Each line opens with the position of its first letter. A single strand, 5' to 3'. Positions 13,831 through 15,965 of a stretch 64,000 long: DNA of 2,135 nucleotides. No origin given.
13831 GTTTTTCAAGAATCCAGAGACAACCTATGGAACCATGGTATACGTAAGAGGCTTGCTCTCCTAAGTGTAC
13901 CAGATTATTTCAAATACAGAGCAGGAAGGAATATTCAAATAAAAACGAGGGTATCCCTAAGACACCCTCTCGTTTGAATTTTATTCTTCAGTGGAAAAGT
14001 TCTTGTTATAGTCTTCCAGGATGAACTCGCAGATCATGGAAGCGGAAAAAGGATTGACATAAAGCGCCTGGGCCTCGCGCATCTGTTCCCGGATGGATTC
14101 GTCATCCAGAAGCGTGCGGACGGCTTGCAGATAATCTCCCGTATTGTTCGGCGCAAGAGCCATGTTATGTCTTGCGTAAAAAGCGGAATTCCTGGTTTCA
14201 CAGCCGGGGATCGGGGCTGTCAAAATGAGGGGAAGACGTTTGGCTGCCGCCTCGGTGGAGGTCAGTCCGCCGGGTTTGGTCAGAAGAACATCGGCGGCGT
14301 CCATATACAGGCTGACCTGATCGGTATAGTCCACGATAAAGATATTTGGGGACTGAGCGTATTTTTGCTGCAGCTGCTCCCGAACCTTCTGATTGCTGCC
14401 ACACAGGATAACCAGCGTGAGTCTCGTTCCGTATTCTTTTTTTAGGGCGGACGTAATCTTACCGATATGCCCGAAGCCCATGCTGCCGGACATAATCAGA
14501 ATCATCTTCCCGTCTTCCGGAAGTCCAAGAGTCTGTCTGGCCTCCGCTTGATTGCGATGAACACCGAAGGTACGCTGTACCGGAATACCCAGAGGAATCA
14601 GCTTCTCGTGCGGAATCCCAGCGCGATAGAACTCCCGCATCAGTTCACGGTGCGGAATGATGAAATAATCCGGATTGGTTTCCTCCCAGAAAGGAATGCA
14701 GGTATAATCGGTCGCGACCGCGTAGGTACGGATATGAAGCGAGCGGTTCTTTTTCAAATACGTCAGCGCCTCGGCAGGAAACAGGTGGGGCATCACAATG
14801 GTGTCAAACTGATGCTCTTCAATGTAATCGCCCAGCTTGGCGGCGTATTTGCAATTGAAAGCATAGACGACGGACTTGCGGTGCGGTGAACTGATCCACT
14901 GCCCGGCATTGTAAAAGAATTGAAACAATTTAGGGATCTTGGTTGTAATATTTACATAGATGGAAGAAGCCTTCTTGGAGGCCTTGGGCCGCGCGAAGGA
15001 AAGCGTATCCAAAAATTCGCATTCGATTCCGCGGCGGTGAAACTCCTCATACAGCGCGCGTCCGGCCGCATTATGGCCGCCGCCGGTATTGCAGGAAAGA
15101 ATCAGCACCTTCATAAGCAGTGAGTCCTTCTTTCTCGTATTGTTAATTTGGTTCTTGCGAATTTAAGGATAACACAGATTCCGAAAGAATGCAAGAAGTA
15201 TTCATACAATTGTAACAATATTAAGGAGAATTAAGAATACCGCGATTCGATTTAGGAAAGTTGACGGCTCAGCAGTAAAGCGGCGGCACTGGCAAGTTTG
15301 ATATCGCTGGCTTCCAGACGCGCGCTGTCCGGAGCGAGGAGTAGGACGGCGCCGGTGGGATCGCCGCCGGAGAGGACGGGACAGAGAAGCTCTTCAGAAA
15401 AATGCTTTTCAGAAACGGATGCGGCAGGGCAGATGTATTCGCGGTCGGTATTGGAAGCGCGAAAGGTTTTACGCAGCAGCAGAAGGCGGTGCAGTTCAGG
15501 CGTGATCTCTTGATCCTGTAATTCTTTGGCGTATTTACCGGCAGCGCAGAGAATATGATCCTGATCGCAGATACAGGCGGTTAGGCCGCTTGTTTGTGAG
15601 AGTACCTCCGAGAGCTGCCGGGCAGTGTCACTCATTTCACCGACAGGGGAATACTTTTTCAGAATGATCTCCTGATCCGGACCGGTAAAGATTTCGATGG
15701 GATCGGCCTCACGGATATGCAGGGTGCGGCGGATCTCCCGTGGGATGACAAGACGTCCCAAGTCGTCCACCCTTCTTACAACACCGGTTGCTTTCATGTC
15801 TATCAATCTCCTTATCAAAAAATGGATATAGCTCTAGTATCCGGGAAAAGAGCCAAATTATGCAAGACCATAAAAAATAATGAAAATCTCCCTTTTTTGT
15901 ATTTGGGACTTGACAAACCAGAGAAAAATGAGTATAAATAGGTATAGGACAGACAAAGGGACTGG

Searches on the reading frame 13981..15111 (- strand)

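Call 37: search_protein_families(library=pfam, proteins=[window:13981-15111:-], max_evalue=0.0001)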
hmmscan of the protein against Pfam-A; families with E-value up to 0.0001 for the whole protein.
window:13981-15111:- (376 aa): 5 families
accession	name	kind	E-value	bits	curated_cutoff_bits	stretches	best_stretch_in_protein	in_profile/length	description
PF06925.17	MGDG_synth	-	2.1e-24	87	25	1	13-178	1-169/169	Monogalactosyldiacylglycerol (MGDG) synthase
PF04101.22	Glyco_tran_28_C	-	3.6e-09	37.3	22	1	203-297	1-96/166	Glycosyltransferase family 28 C-terminal domain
PF00534.26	Glycos_transf_1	-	1.7e-08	34.7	26.4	1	223-347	40-168/172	Glycosyl transferases group 1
PF02350.25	Epimerase_2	-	4.1e-06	26.3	30.6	1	215-364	202-346/347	UDP-N-acetylglucosamine 2-epimerase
PF13692.12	Glyco_trans_1_4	-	8.6e-05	23.3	27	0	223-337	27-142/142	Glycosyl transferases group 1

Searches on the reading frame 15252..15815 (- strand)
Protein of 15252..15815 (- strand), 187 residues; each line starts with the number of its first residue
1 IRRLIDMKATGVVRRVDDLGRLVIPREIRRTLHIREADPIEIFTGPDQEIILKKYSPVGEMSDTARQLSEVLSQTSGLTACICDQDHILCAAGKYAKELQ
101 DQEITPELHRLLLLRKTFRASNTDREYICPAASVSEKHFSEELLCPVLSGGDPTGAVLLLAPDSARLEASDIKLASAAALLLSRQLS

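Call 37: search_protein_families(library=pfam, proteins=[window:15252-15815:-], max_evalue=0.0001)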
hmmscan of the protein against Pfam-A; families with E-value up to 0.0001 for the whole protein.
window:15252-15815:- (187 aa): 2 families
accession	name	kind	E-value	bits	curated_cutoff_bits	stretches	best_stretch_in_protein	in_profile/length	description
PF15714.11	SpoVT_C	-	2.9e-28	99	27.5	1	60-186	1-127/128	Stage V sporulation protein T C-terminal, transcription factor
PF04014.23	MazE_antitoxin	-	4e-10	39.9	24.7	1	13-57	1-45/48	Antidote-toxin recognition MazE, bacterial antitoxin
